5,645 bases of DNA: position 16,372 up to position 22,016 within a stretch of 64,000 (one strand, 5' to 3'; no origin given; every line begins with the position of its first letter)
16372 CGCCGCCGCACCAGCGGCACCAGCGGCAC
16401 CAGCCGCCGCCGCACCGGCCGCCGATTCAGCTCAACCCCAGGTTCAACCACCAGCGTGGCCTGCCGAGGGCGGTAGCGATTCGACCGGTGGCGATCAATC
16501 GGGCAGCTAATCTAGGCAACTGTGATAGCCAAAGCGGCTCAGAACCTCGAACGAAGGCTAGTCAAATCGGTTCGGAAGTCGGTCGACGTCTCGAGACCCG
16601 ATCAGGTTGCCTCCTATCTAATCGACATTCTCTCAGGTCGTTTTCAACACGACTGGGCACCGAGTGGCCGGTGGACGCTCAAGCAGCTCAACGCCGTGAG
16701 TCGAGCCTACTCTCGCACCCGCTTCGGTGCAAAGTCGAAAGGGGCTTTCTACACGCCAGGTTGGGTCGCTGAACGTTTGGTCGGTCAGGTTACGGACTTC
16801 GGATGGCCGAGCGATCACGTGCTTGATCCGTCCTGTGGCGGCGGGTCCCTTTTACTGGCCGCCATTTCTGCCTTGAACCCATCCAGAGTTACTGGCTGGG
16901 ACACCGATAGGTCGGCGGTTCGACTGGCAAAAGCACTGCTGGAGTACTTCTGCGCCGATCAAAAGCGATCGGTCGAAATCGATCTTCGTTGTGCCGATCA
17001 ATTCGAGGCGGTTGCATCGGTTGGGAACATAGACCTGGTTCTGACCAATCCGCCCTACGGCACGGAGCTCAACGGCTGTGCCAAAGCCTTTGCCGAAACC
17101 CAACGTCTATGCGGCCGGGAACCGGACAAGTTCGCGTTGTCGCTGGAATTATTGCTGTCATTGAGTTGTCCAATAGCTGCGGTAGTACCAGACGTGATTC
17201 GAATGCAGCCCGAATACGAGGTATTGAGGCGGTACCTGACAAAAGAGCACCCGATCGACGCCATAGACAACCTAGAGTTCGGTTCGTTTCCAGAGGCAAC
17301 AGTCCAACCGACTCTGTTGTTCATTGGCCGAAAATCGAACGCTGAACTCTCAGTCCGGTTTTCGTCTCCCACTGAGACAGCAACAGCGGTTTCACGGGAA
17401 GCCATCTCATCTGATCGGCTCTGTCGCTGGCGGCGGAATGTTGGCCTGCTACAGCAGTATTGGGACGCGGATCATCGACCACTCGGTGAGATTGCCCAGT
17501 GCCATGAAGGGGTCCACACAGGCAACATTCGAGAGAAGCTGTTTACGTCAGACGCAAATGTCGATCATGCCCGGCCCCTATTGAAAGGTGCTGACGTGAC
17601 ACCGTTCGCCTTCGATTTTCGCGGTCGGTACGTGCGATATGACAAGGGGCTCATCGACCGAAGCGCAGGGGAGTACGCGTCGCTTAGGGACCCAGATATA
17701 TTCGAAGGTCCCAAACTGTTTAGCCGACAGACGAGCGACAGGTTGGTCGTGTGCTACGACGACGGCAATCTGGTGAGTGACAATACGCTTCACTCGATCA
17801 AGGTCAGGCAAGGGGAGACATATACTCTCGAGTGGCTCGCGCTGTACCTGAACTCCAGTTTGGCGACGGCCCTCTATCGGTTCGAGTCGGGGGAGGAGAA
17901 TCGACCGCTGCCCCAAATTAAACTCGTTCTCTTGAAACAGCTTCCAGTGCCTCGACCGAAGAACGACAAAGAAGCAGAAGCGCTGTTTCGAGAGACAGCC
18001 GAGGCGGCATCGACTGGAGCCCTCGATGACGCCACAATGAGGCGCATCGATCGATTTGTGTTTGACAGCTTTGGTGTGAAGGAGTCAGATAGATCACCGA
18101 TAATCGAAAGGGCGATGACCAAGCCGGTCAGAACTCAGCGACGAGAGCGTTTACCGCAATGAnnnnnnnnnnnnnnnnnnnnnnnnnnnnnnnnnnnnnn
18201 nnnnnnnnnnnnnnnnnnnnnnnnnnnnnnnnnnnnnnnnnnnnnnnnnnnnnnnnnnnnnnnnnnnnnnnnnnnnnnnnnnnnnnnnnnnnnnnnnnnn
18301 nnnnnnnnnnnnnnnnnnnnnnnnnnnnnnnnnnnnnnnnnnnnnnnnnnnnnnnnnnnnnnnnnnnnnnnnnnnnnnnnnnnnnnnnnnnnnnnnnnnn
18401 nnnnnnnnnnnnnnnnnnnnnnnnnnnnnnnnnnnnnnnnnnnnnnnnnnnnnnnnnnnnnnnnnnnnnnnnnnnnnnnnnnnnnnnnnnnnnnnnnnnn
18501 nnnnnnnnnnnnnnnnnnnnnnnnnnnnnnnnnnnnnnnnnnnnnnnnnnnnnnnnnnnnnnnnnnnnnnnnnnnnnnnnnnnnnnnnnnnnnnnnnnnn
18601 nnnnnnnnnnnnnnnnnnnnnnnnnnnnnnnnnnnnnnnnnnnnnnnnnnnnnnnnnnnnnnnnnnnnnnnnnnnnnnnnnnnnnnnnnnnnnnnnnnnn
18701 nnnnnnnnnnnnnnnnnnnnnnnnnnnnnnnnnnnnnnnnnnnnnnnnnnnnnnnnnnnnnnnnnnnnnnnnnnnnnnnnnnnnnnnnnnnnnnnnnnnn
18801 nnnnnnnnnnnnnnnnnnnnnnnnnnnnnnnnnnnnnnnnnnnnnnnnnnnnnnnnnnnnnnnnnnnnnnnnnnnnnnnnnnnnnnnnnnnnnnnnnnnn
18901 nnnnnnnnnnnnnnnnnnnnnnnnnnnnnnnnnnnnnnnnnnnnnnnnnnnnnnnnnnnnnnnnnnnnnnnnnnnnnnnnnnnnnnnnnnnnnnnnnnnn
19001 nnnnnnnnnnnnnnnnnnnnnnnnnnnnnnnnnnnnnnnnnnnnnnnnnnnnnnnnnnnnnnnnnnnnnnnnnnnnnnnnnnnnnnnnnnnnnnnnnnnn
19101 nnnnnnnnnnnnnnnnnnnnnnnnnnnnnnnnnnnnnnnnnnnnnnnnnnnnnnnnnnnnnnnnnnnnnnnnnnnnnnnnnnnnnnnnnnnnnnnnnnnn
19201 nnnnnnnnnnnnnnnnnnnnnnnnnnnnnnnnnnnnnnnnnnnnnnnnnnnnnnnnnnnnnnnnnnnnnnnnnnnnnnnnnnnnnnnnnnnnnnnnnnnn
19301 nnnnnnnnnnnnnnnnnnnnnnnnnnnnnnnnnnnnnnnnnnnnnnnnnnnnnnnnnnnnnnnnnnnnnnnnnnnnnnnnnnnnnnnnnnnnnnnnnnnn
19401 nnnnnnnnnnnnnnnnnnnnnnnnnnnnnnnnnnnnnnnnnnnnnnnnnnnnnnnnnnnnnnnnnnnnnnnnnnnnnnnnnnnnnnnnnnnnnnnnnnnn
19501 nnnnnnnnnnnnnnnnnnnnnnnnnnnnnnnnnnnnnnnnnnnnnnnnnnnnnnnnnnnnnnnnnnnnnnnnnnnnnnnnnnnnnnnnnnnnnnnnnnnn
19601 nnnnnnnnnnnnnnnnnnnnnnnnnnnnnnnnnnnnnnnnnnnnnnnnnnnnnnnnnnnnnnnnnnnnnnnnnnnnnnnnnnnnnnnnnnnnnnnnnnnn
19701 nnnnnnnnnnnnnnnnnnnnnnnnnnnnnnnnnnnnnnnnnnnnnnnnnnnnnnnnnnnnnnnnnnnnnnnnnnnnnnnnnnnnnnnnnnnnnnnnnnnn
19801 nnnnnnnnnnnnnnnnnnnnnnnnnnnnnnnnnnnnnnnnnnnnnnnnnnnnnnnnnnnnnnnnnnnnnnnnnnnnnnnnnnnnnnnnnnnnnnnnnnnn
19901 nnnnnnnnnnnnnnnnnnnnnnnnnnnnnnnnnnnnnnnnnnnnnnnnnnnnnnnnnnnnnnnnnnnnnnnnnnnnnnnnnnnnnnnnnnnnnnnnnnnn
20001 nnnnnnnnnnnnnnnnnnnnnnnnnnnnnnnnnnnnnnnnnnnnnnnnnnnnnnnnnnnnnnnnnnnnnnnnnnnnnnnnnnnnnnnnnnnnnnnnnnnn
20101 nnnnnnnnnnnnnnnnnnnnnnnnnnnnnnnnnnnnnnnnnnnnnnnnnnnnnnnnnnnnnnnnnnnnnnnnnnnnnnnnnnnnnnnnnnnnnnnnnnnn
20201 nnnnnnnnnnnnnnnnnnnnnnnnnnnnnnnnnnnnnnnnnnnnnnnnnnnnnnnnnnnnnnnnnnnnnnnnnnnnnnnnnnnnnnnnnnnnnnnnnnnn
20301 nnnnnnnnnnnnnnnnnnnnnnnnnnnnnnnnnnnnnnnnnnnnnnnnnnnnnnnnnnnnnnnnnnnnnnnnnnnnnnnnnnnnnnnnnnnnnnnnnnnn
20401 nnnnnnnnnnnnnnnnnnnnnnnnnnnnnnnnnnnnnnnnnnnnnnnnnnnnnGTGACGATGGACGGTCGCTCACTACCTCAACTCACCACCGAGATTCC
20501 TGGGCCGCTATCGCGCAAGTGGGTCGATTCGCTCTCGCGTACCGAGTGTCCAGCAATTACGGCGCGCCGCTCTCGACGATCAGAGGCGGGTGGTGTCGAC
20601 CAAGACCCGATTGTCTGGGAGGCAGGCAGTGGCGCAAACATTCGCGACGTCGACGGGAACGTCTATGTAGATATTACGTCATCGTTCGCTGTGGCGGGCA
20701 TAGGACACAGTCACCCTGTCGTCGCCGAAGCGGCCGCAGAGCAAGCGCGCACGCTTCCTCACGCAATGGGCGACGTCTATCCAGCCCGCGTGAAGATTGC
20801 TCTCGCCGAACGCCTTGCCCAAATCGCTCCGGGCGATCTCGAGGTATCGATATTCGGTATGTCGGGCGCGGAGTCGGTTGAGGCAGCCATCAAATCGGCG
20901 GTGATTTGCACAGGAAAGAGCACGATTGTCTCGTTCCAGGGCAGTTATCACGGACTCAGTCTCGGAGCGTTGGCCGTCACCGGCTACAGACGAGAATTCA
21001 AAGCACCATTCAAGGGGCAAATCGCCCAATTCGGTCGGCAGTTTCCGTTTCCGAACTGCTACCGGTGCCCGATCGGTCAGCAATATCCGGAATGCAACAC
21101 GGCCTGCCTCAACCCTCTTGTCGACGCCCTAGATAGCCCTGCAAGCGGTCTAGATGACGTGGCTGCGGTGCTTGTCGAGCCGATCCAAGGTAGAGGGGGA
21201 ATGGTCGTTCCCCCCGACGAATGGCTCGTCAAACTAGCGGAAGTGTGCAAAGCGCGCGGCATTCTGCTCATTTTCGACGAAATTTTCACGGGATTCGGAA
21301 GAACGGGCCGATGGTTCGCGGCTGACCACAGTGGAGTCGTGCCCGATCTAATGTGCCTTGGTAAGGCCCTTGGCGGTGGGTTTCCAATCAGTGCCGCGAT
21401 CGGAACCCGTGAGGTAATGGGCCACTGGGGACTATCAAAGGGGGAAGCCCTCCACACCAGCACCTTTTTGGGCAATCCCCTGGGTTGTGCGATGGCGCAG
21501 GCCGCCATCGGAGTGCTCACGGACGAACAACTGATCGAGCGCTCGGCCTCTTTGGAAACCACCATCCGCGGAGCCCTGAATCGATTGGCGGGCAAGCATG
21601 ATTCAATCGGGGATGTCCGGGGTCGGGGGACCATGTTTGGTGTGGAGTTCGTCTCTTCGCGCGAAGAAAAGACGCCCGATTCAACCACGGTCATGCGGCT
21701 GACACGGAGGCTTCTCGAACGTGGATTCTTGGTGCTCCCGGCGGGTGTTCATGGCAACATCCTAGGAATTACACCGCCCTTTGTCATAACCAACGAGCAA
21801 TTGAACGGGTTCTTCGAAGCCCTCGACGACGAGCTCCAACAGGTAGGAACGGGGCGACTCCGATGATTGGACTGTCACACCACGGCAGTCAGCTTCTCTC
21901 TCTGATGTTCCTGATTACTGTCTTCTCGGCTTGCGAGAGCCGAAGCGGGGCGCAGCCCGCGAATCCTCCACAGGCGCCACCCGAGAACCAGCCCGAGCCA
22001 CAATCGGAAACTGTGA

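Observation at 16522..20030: Orphan N6-adenine methyltransferase translationally coupled to a membrane Ser/Thr kinase, right beside dnaA-dnaN-recF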

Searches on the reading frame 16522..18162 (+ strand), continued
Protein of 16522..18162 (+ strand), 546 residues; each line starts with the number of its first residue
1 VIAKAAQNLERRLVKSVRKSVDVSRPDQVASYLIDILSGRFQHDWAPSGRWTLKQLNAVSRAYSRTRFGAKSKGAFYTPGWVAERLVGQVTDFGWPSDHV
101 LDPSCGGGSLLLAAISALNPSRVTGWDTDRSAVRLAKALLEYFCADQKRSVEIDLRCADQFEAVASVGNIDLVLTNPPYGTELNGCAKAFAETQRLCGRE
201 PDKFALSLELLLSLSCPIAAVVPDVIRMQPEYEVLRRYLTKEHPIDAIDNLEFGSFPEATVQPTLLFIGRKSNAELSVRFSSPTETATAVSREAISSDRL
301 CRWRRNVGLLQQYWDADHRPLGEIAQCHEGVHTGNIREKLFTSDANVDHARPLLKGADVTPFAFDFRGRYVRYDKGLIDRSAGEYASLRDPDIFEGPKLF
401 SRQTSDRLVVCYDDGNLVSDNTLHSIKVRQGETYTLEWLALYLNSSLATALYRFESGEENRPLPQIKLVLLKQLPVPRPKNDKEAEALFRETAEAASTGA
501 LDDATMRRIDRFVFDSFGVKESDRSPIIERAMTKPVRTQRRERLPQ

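Call 52: search_protein_families(library=ncbifam, proteins=[L061:38-1354:+, L061:1317-3056:+, L027:4977-8720:+, L027:8863-10569:+], max_evalue=1e-8)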
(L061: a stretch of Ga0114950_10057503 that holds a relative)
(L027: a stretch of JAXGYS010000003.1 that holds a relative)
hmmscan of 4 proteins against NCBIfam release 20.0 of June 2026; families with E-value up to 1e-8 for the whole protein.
L061:38-1354:+ (439 aa): 0 families

L061:1317-3056:+ (580 aa): 12 families
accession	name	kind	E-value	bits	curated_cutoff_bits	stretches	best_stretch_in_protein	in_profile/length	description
NF033483.0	PknB_PASTA_kin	equivalog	9.1e-61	206.5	450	1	15-275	3-279/563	Stk1 family PASTA domain-containing Ser/Thr kinase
NF047741.1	antiphage_MADS6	equivalog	8.5e-41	140.2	460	2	11-135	487-610/612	methylation-associated defense system protein kinase MAD6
NF052427.1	StpK7MSMEG_1200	equivalog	3.6e-30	105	900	1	20-260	8-264/601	serine/threonine protein kinase StpK7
NF009651.0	PRK13184.1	equivalog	4.5e-28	97.7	839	1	19-164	2-161/932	serine/threonine-protein kinase PknD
NF038150.1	lanthi_synth_IV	equivalog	1.1e-24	86.9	650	1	13-267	183-459/851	class IV lanthionine synthetase LanL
NF033442.0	BREX_PglW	equivalog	3.2e-21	74.9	990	1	14-208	507-709/1391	BREX system serine/threonine kinase PglW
TIGR03903.1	TOMM_kin_cyc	equivalog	7.4e-17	60.5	705.75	1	45-225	4-205/1267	TOMM system kinase/cyclase fusion protein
NF043056.1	T4SS_LegK1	equivalog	8.8e-14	51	550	1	25-196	77-277/516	Dot/Icm T4SS effector kinase LegK1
NF038151.1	lanthi_synth_III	equivalog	8.9e-14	50.8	575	1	15-226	216-448/833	class III lanthionine synthetase LanKC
NF058632.1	SerThrKinPrkT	equivalog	5.7e-13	48.6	280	1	18-238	20-243/322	serine/threonine protein kinase PrkT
NF053615.1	SerThrKinAfsKStmc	equivalog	7.8e-13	48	1300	1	21-209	15-213/809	protein serine/threonine kinase AfsK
TIGR02917.1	PEP_TPR_lipo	equivalog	1.1e-11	43.5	312.2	1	287-406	441-561/899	XrtA/PEP-CTERM system TPR-repeat protein PrsT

L027:4977-8720:+ (1248 aa): 0 families

L027:8863-10569:+ (569 aa): 9 families
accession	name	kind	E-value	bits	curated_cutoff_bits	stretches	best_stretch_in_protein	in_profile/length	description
NF033483.0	PknB_PASTA_kin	equivalog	4e-39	135.1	450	1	3-249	5-269/563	Stk1 family PASTA domain-containing Ser/Thr kinase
NF047741.1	antiphage_MADS6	equivalog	5.8e-27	94.5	460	1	76-247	272-459/612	methylation-associated defense system protein kinase MAD6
NF009651.0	PRK13184.1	equivalog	7.8e-24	83.7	839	2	6-148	3-161/932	serine/threonine-protein kinase PknD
NF052427.1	StpK7MSMEG_1200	equivalog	3.4e-20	72.1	900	1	7-279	9-296/601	serine/threonine protein kinase StpK7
NF038150.1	lanthi_synth_IV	equivalog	2.5e-16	59.2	650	1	43-249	233-457/851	class IV lanthionine synthetase LanL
NF033442.0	BREX_PglW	equivalog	4.3e-14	51.2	990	1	4-247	511-768/1391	BREX system serine/threonine kinase PglW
TIGR02917.1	PEP_TPR_lipo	equivalog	1.5e-09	36.4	312.2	1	272-407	272-408/899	XrtA/PEP-CTERM system TPR-repeat protein PrsT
NF053615.1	SerThrKinAfsKStmc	equivalog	3e-09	36.1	1300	1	12-224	20-244/809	protein serine/threonine kinase AfsK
TIGR03903.1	TOMM_kin_cyc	equivalog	3.9e-09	34.9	705.75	0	30-247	3-246/1267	TOMM system kinase/cyclase fusion protein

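Call 68: search_dna_similar(query=window:16522-18159:+, collection=phages, mode=protein, max_rows=8)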
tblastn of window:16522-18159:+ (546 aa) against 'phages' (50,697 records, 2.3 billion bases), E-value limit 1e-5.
No match.

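Call 69: search_dna_similar(query=window:16522-18159:+, collection=plasmids, mode=protein, max_rows=8)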
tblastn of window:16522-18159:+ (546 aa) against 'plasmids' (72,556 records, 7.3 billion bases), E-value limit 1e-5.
Records with a match: 17; places in all: 17; records where one place covers at least 80% of the query: 0.
Best place of each record, by identity: <60% 17.
By first word of the organism name: Halorussus 6; Enterococcus 4; Haladaptatus 2; Pontibacter 1; Haloarcula 1; Halocatena 1; Sphingobium 1; Halomicrococcus 1.
By predicted mobility (MOB-suite, as given by PLSDB): non-mobilizable 11; conjugative 5; mobilizable 1.
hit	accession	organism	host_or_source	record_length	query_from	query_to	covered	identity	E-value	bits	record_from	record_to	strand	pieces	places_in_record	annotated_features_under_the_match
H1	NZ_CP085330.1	Haladaptatus salinisoli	cell culture,saline soil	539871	74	487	76%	29.0%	4e-20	102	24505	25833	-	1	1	N-6 DNA methylase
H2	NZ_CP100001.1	Halorussus vallis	cell culture,saline soil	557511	170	479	57%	31.8%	2e-23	112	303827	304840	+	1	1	TaqI-like C-terminal specificity domain-containing protein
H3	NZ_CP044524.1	Halorussus halophilus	pure culture,marine solar saltern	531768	166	479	58%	30.9%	5e-22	108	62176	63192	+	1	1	TaqI-like C-terminal specificity domain-containing protein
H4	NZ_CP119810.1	Halorussus caseinilyticus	cell culture,coastal saline-alkali land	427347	169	481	57%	29.8%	4e-27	124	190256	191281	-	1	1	TaqI-like C-terminal specificity domain-containing protein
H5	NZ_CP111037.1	Haladaptatus caseinilyticus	cell culture,sediment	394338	166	489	59%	26.8%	5e-17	92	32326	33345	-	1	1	N-6 DNA methylase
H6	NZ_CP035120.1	Halorussus pelagicus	pure culture,salted brown alga Laminaria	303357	218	481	48%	30.9%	4e-23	111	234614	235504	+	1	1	TaqI-like C-terminal specificity domain-containing protein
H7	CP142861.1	Enterococcus faecium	Microbe,Sikhye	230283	162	527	67%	22.2%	2e-8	66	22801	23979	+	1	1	none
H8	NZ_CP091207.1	Enterococcus faecium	Homo sapiens,whole organism,fecal sample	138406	170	527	66%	22.5%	3e-8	64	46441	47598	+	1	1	TaqI-like C-terminal specificity domain-containing protein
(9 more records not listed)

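Call 76: search_protein_representatives(alignment_id=A1)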
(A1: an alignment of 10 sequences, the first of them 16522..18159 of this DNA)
Query: 10 sequences, 529 profile positions. Proteins with E-value up to 0.001 (for the whole library): 19605; up to 1e-10: 4977; up to 1e-30: 332. The best 150 are listed.
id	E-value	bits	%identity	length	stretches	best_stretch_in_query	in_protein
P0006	7.3e-237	803.5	-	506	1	33-526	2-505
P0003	1.4e-233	792.7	-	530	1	1-527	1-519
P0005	1.5e-224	762.9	-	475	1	59-529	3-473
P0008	2.9e-200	682.7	-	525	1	1-526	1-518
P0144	6.7e-89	315.2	-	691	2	115-507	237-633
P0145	3.6e-78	279.8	-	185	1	342-520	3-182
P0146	1.5e-73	264.6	-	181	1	347-525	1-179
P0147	7.5e-69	249.1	-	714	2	152-475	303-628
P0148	9.3e-65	235.6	-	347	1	212-487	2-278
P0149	4.8e-61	223.3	-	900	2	132-524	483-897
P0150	6.8e-60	219.5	-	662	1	58-524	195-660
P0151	8.3e-57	209.3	-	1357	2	146-489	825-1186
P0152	7.7e-55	202.8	-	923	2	159-485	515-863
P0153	1.9e-54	201.6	-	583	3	154-518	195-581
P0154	2.0e-54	201.5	-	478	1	46-474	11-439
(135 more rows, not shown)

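Call 77: find_encoding_contigs(protein=P0144, flank=8000, max_places=2)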
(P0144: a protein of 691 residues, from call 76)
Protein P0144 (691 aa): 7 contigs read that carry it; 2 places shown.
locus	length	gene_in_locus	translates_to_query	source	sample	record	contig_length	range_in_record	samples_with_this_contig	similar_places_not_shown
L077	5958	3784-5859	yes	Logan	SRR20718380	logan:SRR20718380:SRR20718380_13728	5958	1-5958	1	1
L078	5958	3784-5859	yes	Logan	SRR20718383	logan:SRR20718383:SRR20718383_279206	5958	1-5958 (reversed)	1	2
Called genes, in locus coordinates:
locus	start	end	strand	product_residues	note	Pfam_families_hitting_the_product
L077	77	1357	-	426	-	PF06738:ThrE, PF12821:ThrE_2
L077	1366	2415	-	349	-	PF03372:Exo_endo_phos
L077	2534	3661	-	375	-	PF00150:Cellulase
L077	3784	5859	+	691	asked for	PF02384:N6_Mtase, PF20473:MmeI_Mtase, PF07669:Eco57I, PF12950:TaqI_C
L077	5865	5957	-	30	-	?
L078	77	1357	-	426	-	PF06738:ThrE, PF12821:ThrE_2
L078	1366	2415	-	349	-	PF03372:Exo_endo_phos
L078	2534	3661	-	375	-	PF00150:Cellulase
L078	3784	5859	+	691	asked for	PF02384:N6_Mtase, PF20473:MmeI_Mtase, PF07669:Eco57I, PF12950:TaqI_C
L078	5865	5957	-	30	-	?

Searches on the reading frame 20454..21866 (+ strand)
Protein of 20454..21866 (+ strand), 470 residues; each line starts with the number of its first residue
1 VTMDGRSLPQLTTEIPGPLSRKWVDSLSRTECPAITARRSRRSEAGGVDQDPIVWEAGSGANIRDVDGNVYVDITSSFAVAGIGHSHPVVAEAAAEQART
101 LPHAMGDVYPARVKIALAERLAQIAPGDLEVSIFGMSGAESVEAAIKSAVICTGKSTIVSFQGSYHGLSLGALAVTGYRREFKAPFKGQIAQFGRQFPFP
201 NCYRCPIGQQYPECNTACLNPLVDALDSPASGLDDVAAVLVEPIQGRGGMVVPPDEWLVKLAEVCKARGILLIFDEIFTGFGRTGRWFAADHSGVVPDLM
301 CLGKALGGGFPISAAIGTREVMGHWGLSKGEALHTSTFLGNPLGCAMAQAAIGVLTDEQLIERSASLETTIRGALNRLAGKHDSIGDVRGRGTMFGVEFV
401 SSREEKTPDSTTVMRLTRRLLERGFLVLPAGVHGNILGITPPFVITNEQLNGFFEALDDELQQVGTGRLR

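Call 3: search_protein_families(library=pfam, proteins=[window:20454-21866:+])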
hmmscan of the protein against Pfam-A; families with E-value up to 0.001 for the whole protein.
window:20454-21866:+ (470 aa): 2 families
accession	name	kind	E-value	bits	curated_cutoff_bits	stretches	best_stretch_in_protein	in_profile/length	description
PF00202.27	Aminotran_3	-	2.8e-107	359.3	30.5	1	49-459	7-401/403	Aminotransferase class-III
PF00155.27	Aminotran_1_2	-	2e-06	27.7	19.7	1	224-429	135-332/361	Aminotransferase class I and II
